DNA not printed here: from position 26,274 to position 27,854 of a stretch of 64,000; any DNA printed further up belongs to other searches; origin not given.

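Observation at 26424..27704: Orphan OLD/AAA_21-type ATPase with non-canonical Walker B and no nuclease partner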

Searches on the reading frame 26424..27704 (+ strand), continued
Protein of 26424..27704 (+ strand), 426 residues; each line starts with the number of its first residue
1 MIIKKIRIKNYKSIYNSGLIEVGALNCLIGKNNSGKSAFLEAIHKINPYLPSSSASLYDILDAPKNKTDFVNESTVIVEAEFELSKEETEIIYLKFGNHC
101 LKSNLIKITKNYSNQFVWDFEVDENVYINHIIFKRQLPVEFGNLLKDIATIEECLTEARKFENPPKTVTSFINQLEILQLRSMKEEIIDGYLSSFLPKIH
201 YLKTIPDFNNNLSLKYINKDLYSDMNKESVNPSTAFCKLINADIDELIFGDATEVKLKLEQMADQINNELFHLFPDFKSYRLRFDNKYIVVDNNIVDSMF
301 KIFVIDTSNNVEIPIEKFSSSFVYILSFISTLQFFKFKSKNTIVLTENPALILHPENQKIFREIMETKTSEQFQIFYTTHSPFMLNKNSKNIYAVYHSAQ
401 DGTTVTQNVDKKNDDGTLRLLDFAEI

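Call 35: find_encoding_contigs(protein=P0013, flank=8000, max_places=4)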
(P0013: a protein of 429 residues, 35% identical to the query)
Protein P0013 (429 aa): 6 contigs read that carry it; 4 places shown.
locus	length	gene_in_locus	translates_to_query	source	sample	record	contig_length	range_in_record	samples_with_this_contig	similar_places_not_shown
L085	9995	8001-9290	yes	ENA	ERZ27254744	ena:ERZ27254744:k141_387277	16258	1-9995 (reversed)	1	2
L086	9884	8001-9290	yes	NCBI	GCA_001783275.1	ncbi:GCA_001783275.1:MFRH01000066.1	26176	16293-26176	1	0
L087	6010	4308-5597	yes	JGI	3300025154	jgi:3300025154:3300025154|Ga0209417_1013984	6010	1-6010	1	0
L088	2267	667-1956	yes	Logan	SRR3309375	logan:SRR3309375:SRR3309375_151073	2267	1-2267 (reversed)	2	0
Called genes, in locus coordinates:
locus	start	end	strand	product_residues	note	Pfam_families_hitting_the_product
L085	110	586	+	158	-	-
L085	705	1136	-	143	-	-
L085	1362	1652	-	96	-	-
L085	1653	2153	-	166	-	PF00583:Acetyltransf_1, PF13673:Acetyltransf_10, PF13508:Acetyltransf_7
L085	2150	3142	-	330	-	PF07478:Dala_Dala_lig_C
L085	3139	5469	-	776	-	PF04055:Radical_SAM, PF12544:LAM_C, PF01071:GARS_A (weak), PF07478:Dala_Dala_lig_C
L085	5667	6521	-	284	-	PF01145:Band_7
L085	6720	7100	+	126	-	PF23477:zf_Tbcl_2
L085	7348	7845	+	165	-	-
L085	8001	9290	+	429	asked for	PF02463:SMC_N (weak), PF13175:AAA_15, PF13476:AAA_23 (weak), PF13304:AAA_21 (faint)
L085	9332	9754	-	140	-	PF00072:Response_reg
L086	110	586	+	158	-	-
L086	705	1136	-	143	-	-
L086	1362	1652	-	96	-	-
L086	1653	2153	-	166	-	PF00583:Acetyltransf_1, PF13673:Acetyltransf_10, PF13508:Acetyltransf_7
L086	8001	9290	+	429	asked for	PF02463:SMC_N (weak), PF13175:AAA_15, PF13476:AAA_23 (weak), PF13304:AAA_21 (faint)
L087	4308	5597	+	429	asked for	PF02463:SMC_N (weak), PF13175:AAA_15, PF13476:AAA_23 (weak), PF13304:AAA_21 (faint)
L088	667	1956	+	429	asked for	PF02463:SMC_N (weak), PF13175:AAA_15, PF13476:AAA_23 (weak), PF13304:AAA_21 (faint)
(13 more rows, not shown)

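Call 36: find_encoding_contigs(protein=P0015, flank=8000, max_places=4)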
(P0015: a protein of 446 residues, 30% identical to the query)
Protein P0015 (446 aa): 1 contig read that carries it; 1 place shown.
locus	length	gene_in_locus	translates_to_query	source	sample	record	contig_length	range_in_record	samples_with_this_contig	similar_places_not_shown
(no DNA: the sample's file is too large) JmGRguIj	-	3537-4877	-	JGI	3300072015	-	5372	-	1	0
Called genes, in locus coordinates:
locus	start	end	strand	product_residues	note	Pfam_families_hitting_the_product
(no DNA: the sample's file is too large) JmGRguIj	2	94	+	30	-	?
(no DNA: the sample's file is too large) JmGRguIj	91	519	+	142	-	PF00027:cNMP_binding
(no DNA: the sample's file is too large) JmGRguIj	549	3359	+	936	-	-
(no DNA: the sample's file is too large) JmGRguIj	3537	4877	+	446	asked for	PF13175:AAA_15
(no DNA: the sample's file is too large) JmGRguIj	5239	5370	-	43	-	?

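Call 37: list_cluster_members(proteins=[P0013, P0012, P0014, P0015, P0001, window:26424-27701:+])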
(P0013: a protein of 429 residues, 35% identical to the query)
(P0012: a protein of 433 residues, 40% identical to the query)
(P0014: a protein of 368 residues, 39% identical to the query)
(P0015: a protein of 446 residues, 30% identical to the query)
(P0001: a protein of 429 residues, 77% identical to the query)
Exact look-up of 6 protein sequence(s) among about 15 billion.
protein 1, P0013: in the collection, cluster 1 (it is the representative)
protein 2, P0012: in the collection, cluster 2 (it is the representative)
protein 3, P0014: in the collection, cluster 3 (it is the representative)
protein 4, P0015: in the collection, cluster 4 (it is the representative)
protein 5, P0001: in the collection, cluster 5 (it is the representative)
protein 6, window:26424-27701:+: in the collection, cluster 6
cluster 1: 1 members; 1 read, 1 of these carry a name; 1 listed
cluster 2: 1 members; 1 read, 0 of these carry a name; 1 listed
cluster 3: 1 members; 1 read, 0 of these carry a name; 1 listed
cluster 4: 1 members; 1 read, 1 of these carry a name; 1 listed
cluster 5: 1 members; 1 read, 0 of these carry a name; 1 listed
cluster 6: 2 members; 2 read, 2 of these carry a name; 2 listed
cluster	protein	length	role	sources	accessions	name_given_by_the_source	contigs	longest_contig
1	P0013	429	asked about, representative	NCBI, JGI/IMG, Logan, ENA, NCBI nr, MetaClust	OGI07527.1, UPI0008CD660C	MAG: hypothetical protein A2Y40_08420 [Candidatus Margulisbacteria bacterium GWF2_35_9] | status=active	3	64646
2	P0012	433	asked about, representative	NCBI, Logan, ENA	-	-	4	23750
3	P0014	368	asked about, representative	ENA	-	-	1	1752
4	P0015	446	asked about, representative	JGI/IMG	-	hypothetical protein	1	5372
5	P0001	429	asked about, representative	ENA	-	-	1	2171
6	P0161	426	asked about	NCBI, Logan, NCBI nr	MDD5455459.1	MAG: AAA family ATPase [Candidatus Margulisbacteria bacterium] | AAA family ATPase [Candidatus Margulisiibacteriota bacterium]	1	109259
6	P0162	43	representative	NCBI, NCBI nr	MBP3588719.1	MAG: S1 RNA-binding domain-containing protein, partial [Clostridia bacterium] | S1 RNA-binding domain-containing protein [Clostridia bacterium]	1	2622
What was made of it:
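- Tried and rejected: Taxonomy came from exact-sequence look-up instead (call 37).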

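Call 38: predict_structure(alignment_id=A3)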
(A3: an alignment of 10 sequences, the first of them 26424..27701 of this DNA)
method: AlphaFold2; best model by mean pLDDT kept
length: 426 residues; sequences in the alignment: 10
mean_pLDDT: 78.4   pTM: 0.78
mean pLDDT of the five models: 78.4, 77.4, 76.3, 72.4, 67.7
residues with pLDDT >= 90: 51; 70-90: 289; 50-70: 48; < 50: 38
segments of 3 or more residues with pLDDT < 50: 50-61, 65-70, 223-227, 411-418, 421-426
pLDDT, mean of each block of 10 residues (from residue 1): 90 81 87 79 74 39 47 78 92 91 92 84 90 85 85 88 84 85 86 86 67 66 50 74 73 83 82 78 86 82 88 87 86 75 87 87 82 83 73 78 72 47 46
secondary structure, 60 per line:
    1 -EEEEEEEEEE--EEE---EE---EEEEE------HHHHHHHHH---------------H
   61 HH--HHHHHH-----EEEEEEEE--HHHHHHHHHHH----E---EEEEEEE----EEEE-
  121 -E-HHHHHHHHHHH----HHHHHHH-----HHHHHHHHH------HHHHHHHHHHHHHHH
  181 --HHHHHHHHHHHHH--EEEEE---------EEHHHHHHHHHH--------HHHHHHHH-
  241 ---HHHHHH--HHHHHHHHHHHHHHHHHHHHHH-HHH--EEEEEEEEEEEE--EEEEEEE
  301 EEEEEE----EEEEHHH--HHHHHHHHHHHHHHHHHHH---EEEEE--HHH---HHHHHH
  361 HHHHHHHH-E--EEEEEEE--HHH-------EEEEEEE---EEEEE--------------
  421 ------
elements in order: E2-11 E14-16 E25-29 H36-44 H65-70 E76-83 H86-96 E105-111 E116-119 H124-134 H139-145 H151-159 H166-180 H183-195 E198-202 H214-223 H232-239 H244-249 H252-273 E280-291 E294-306 E311-314 H320-338 E342-346 H355-368 E373-379 E392-398 E402-406
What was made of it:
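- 26793..27242 (+): Helical insertion in the ABC head (residues about 124-273). It corresponds in position to the dimerization domain of Class 1 OLD. AF2 model: helices at 124-195 and 214-273, pLDDT mostly 80-90 (call 38).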

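Call 41: fold_search(model_id=the predicted structure, library=pdb)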
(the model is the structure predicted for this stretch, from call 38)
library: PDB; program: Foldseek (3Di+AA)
matches with E <= 10: 1257; with E <= 0.001: 231
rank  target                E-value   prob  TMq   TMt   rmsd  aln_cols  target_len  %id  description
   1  8eea_A                4.7e-13  1.00  0.48  0.53  10.1       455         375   15  Structure of E.coli Septu (PtuAB) complex (released 2023-12-27)
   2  8eea_B                6.6e-13  1.00  0.48  0.54  10.0       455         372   15  Structure of E.coli Septu (PtuAB) complex (released 2023-12-27)
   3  8sux_C                1.8e-12  1.00  0.46  0.52  10.6       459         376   15  Structure of E. coli PtuA hexamer (released 2024-01-10)
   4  8sux_F                3.3e-12  1.00  0.46  0.51  10.4       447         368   15  Structure of E. coli PtuA hexamer (released 2024-01-10)
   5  9n69_D                4.9e-12  1.00  0.44  0.44  14.9       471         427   16  Structure of the retron IA complex with HNH nuclease in the "down" orientation (released 2025-04-23)
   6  8eea_D                6.5e-12  1.00  0.48  0.45  10.2       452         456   16  Structure of E.coli Septu (PtuAB) complex (released 2023-12-27)
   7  9n6c_D                6.5e-12  1.00  0.43  0.43  14.6       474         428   16  Structure of the Retron IA Complex without the HNH Nuclease (released 2025-04-23)
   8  8eea_C                1.0e-11  1.00  0.47  0.45  10.2       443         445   15  Structure of E.coli Septu (PtuAB) complex (released 2023-12-27)
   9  9n69_C                1.1e-11  1.00  0.43  0.42  15.3       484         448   16  Structure of the retron IA complex with HNH nuclease in the "down" orientation (released 2025-04-23)
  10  7q2x_A                1.2e-11  1.00  0.43  0.43  27.5       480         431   13  Cryo-EM structure of clamped S.cerevisiae condensin-DNA complex (Form I) (released 2022-03-23)
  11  5h68_A                1.3e-11  1.00  0.44  0.56  10.1       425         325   12  Crystal structure of an engaged dimer of the Geobacillus stearothermophilus SMC head domain (released 2017-03-15)
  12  4i99_B                1.3e-11  1.00  0.45  0.57  10.9       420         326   14  Crystal structure of the SmcHead bound to the C-winged helix domain of ScpA (released 2013-01-30)
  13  6wge_B                1.3e-11  1.00  0.45  0.39  33.5       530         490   14  Cryo-EM structure of human Cohesin-NIPBL-DNA complex without STAG1 (released 2020-05-20)
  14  8roh_A                1.5e-11  1.00  0.45  0.46  26.3       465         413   15  Human cohesin SMC3-HD(EQ)/RAD21-N complex - Apo conformation (released 2024-09-11)
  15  8ee4_F                1.9e-11  1.00  0.46  0.49  10.3       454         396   16  Structure of PtuA (released 2024-01-03)
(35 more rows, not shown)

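Call 44: find_homologous_proteins(query=A5, max_evalue=1e-20)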
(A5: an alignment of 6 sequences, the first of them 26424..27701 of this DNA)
Query A5 (6 sequences) (426 aa, profile of the alignment): 12 proteins with E <= 1e-20 among 8000 candidates.
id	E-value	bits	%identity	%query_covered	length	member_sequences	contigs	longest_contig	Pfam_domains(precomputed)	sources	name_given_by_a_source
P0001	5.3e-199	680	77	100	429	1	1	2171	PF13175.13,PF02463.26,PF13304.13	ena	-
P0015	2.4e-180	618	29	95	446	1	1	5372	PF13175.13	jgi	jgi:hypothetical protein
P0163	1.7e-73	266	26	97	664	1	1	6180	PF20469.5,PF13175.13,PF13476.13,PF13304.13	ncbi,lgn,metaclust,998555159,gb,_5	metaclust:\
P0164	4.5e-70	255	24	97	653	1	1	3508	PF20469.5,PF13175.13,PF13476.13,PF13304.13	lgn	-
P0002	5.4e-61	225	27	99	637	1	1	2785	PF20469.5,PF13175.13,PF02463.26,PF13304.13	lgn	-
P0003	5.1e-59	218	25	99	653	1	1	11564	PF20469.5,PF13175.13,PF02463.26,PF13304.13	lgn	-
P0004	2.8e-58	216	26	99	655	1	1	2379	PF20469.5,PF13175.13,PF02463.26,PF13304.13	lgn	-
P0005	2.1e-46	177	24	96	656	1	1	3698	PF20469.5,PF13175.13,PF02463.26,PF13304.13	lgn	-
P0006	3.0e-33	133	33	31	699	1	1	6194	PF13175.13,PF13304.13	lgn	-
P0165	2.3e-31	127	25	99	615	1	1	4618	PF13175.13,PF13304.13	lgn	-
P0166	2.2e-30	124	26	96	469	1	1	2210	PF13175.13,PF13304.13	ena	-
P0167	3.1e-28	117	30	27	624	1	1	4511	PF13175.13,PF13304.13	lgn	-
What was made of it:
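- Tried and rejected: The word-indexed profile search with the clade alignment (call 44) missed even known members, so it added nothing.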

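Call 47: search_protein_families(library=pfam, proteins=[L085:7348-7845:+, L085:6720-7100:+, L085:110-586:+, L085:705-1136:-, L085:1362-1652:-], max_evalue=0.01)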
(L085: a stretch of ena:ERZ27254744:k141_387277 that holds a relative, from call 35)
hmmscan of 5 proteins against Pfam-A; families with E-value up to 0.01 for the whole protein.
L085:7348-7845:+ (165 aa): 0 families

L085:6720-7100:+ (126 aa): 1 family
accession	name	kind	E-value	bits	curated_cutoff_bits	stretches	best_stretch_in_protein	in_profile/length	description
PF23477.1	zf_Tbcl_2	-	4.5e-16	58.7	27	1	38-73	1-36/37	Probable treble clef zinc finger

L085:110-586:+ (158 aa): 0 families

L085:705-1136:- (143 aa): 0 families

L085:1362-1652:- (96 aa): 0 families

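Call 72: search_protein_families(library=phrogs, proteins=[window:26424-27704:+], max_evalue=0.01)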
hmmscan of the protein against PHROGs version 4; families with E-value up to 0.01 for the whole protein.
window:26424-27704:+ (426 aa): 8 families
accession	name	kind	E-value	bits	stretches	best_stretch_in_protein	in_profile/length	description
phrog_4747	-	unknown function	8e-28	98.8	1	1-408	1-403/610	-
phrog_7507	-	unknown function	1.7e-19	71.5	2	253-400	312-465/483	-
phrog_8323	-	unknown function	6.1e-12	45.9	1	1-403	49-383/623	-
phrog_9802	-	unknown function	7.2e-09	36.2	1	1-403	3-347/438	-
phrog_3940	-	unknown function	1.7e-05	24.8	1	336-409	250-328/537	-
phrog_21420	-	unknown function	1.9e-05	24.3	1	3-43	2-42/654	-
phrog_1499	-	unknown function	7.5e-05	23.2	1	1-45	3-47/427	-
phrog_14430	-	unknown function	0.0006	20.1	1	338-398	335-393/444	-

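Call 76: search_protein_families(library=padloc, proteins=[L085:7348-7845:+, L085:6720-7100:+, L084:968-1864:-, L084:3345-4109:-], max_evalue=0.001)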
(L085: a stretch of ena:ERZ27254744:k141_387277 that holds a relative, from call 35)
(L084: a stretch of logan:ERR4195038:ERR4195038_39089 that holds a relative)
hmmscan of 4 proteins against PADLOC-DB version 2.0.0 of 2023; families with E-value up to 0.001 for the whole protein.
L085:7348-7845:+ (165 aa): 0 families

L085:6720-7100:+ (126 aa): 0 families

L084:968-1864:- (298 aa): 0 families

L084:3345-4109:- (254 aa): 0 families

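Call 78: find_related_loci(query=A5, collection=viral_contigs, flank=5000)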
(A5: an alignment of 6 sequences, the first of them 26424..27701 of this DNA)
Query A5 (426 aa) in viral_contigs; peptide patterns used: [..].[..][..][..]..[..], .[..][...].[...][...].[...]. (x = any residue, [..] = any of these).
191 stretches matched a pattern, but none encodes a relative of the query by tblastn (E <= 1e-3).

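Call 79: search_dna_similar(query=window:26424-27701:+, collection=phages, mode=protein, max_rows=8)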
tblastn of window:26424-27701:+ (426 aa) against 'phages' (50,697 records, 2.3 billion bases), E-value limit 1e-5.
No match.
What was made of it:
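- Tried and rejected: tblastn against phage genomes gave no match (call 79).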
